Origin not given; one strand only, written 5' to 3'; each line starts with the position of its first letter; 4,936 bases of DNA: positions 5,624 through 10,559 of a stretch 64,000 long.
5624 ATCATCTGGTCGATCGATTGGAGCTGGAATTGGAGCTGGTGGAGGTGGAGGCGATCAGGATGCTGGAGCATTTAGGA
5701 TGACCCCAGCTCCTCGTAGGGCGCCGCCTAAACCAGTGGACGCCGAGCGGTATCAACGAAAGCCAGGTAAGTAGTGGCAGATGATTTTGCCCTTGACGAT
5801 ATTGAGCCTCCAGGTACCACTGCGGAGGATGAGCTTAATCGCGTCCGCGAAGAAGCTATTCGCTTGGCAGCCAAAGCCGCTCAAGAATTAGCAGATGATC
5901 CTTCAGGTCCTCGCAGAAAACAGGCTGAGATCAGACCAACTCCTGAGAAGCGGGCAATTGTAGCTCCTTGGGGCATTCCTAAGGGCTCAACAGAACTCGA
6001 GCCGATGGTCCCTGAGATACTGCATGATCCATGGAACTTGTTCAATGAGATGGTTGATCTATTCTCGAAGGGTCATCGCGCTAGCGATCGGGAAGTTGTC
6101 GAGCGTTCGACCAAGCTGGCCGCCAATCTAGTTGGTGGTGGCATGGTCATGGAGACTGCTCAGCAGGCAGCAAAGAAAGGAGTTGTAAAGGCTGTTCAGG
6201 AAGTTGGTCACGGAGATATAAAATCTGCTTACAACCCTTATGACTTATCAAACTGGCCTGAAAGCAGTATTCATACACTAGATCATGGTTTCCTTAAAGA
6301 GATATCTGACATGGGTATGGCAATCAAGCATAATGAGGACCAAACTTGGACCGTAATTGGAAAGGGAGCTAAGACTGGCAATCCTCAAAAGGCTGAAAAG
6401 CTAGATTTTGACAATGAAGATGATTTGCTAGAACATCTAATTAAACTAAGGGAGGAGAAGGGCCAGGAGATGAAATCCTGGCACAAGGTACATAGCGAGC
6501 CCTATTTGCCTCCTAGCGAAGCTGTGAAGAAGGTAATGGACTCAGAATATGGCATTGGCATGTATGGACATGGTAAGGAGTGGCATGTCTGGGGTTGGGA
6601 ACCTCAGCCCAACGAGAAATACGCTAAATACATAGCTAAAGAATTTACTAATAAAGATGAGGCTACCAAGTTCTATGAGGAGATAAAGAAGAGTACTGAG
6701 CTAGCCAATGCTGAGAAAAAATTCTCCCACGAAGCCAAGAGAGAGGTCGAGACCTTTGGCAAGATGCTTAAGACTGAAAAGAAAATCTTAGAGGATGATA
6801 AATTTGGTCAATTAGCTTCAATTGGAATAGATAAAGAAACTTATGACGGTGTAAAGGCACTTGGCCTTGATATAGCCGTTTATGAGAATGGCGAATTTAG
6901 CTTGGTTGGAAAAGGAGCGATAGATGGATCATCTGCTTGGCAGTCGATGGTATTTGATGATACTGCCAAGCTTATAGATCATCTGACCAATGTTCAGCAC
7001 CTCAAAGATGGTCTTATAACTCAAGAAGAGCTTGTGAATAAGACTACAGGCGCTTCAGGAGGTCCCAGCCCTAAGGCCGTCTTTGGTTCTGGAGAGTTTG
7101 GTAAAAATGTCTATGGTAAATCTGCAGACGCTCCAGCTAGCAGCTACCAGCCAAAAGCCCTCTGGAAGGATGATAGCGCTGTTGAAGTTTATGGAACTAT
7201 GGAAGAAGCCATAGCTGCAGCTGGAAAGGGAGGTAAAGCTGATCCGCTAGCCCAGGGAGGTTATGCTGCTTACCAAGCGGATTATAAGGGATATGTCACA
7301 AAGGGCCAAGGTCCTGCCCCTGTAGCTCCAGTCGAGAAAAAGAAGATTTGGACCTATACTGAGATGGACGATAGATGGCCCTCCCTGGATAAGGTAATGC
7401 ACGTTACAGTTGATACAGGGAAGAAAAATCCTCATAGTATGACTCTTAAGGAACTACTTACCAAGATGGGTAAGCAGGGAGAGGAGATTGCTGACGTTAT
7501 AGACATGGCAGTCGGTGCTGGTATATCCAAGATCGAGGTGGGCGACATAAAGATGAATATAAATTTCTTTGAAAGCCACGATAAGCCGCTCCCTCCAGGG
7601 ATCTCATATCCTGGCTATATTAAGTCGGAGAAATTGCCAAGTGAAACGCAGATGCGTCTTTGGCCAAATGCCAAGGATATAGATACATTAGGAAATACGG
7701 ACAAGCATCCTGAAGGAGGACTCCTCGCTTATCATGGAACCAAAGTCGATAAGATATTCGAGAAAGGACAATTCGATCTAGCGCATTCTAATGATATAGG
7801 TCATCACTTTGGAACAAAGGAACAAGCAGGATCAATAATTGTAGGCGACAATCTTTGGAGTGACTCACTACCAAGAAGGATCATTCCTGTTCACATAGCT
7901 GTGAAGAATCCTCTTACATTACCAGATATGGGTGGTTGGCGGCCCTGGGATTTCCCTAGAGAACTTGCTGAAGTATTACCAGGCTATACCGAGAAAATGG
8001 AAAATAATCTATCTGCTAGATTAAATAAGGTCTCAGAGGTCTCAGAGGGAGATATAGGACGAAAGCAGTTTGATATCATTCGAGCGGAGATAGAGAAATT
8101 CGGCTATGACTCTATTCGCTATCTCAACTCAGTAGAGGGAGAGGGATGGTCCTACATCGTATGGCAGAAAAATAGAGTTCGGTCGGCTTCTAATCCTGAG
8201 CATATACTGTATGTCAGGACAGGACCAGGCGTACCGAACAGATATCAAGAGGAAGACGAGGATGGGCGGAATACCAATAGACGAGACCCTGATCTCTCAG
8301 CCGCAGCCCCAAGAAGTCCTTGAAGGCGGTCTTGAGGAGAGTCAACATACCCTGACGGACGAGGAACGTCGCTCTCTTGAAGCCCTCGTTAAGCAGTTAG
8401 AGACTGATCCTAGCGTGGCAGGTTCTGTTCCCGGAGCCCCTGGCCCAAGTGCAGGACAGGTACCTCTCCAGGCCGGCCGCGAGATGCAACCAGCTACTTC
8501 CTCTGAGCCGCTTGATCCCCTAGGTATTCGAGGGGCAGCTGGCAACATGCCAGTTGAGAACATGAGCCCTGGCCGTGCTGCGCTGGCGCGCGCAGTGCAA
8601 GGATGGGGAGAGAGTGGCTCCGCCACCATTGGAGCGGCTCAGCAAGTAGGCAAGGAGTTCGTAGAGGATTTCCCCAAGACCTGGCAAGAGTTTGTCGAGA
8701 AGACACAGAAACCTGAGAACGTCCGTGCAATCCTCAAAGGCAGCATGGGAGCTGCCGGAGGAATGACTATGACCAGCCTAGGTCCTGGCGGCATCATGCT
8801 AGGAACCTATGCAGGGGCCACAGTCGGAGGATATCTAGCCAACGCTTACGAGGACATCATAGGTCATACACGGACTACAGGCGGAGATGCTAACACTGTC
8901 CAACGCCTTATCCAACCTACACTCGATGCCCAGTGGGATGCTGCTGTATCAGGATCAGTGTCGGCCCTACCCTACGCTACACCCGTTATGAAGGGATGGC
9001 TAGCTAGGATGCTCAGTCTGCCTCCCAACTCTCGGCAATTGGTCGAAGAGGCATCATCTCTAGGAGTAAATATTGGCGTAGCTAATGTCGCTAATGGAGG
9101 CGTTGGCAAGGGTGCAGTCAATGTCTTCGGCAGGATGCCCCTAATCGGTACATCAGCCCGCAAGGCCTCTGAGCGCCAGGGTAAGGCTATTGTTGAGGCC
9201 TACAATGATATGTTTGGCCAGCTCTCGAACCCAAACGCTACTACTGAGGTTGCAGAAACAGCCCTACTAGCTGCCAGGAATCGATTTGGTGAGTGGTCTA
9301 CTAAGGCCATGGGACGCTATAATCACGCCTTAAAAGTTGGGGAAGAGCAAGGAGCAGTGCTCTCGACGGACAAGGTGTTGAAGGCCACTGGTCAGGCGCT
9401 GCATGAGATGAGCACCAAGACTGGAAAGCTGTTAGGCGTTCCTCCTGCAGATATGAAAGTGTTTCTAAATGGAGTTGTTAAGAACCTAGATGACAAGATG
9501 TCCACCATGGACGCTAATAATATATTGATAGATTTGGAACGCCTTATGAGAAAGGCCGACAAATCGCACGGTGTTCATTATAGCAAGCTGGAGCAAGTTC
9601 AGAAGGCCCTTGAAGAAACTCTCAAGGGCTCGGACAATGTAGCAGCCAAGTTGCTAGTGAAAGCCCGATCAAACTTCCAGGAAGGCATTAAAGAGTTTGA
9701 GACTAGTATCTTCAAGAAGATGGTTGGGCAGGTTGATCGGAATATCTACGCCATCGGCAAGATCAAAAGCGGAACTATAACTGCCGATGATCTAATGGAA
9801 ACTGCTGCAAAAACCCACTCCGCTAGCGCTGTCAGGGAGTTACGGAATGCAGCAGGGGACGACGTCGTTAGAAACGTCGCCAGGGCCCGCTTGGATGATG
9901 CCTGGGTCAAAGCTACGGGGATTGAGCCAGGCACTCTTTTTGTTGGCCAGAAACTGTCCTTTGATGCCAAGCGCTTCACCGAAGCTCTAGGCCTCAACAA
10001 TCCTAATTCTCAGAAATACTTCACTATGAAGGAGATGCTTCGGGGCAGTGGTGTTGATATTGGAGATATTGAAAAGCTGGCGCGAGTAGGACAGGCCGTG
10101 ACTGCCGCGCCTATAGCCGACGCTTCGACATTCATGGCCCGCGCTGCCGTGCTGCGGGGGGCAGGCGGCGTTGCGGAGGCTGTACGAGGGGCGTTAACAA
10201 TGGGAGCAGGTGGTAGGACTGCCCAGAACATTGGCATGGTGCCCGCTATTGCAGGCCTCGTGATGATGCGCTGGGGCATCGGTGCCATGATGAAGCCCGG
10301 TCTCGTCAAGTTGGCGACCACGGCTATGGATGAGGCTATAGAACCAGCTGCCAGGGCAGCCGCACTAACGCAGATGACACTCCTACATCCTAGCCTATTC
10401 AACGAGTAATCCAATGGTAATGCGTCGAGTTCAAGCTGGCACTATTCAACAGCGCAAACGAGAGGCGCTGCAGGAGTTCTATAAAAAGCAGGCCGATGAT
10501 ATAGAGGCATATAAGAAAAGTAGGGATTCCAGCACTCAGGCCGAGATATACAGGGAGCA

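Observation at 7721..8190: ADP-ribosyltransferase-like domain on a protein in the DNA-ejection cluster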

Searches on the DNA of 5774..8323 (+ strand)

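Call 9: search_dna_similar(query=window:5774-8323:+, collection=phages, mode=distant, max_rows=20)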
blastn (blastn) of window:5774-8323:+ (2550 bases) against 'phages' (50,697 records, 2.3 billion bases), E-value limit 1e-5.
No match.

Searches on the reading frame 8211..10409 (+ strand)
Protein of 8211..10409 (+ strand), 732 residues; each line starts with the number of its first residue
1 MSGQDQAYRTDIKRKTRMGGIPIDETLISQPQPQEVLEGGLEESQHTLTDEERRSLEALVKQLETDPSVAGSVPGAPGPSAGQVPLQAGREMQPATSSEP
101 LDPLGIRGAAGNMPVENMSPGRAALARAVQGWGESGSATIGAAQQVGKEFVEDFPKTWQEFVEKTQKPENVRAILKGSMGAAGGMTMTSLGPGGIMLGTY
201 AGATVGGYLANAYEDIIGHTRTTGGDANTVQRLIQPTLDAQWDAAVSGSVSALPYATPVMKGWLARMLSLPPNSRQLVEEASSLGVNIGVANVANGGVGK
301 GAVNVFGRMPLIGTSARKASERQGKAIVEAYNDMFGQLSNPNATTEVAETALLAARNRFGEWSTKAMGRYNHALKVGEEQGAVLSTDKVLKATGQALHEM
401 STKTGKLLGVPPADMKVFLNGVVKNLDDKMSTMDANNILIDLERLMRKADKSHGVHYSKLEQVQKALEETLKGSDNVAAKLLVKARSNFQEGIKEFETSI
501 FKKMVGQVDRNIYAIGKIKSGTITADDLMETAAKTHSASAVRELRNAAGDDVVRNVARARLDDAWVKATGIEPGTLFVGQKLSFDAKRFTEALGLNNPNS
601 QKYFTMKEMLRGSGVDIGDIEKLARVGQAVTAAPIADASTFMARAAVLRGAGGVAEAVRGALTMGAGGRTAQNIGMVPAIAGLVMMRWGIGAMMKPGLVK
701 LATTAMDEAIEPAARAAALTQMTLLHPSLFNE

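Call 5: search_protein_families(library=pfam, proteins=[window:8211-10409:+], max_evalue=0.01)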
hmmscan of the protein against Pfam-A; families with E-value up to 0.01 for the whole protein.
window:8211-10409:+ (732 aa): 0 families

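Call 6: search_protein_families(library=phrogs, proteins=[window:8211-10409:+], max_evalue=0.001)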
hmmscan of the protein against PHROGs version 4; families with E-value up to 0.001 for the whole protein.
window:8211-10409:+ (732 aa): 0 families

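Call 54: search_dna_similar(query=window:8262-10409:+, collection=phages, mode=protein, max_rows=25, max_evalue=0.001)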
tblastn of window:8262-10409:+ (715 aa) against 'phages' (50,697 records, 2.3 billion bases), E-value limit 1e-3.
No match.

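Call 63: search_protein_families(library=pfam, proteins=[window:8262-10409:+], max_evalue=10)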
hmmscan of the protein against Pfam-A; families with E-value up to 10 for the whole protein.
window:8262-10409:+ (715 aa): 2 families
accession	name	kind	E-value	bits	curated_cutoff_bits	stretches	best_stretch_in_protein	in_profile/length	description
PF18688.6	DUF5638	-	0.31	11.9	39.8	0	485-519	54-88/104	Family of unknown function (DUF5638)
PF11239.13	DUF3040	-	0.6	10.8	24.7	1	31-58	3-31/84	Protein of unknown function (DUF3040)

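Call 78: find_homologous_proteins(query=window:8262-10409:+, region=140-715)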
Query window:8262-10409:+, residues 140-715 (576 aa): 13 proteins with E <= 0.001 among 8000 candidates. Only proteins of 393 to 1252 residues were searched: fused or split forms outside these lengths cannot appear, so this answer is no evidence that the protein stands alone or is whole; lengths 'longer' or 'shorter' looks for them.
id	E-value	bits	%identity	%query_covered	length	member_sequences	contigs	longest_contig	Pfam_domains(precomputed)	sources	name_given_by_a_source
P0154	0.0e+0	1247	100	100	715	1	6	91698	-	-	-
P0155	6.2e-217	740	60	100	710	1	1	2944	-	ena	-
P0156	2.0e-216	738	61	100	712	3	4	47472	-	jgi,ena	-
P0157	1.5e-208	712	58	100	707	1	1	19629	-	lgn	-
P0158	1.6e-208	712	58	100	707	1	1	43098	-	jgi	jgi:hypothetical protein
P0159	9.2e-208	710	57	100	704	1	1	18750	-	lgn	-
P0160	9.2e-206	703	58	100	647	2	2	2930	-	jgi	jgi:hypothetical protein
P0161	9.8e-206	703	57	100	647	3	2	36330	-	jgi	jgi:hypothetical protein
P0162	2.9e-201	688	56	100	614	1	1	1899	-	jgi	-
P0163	8.6e-201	687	57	100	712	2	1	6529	-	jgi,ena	-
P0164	4.9e-199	681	57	100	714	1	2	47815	-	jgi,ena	-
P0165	5.1e-115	404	40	99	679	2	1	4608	-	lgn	-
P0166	1.4e-33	135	26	65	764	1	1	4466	-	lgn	-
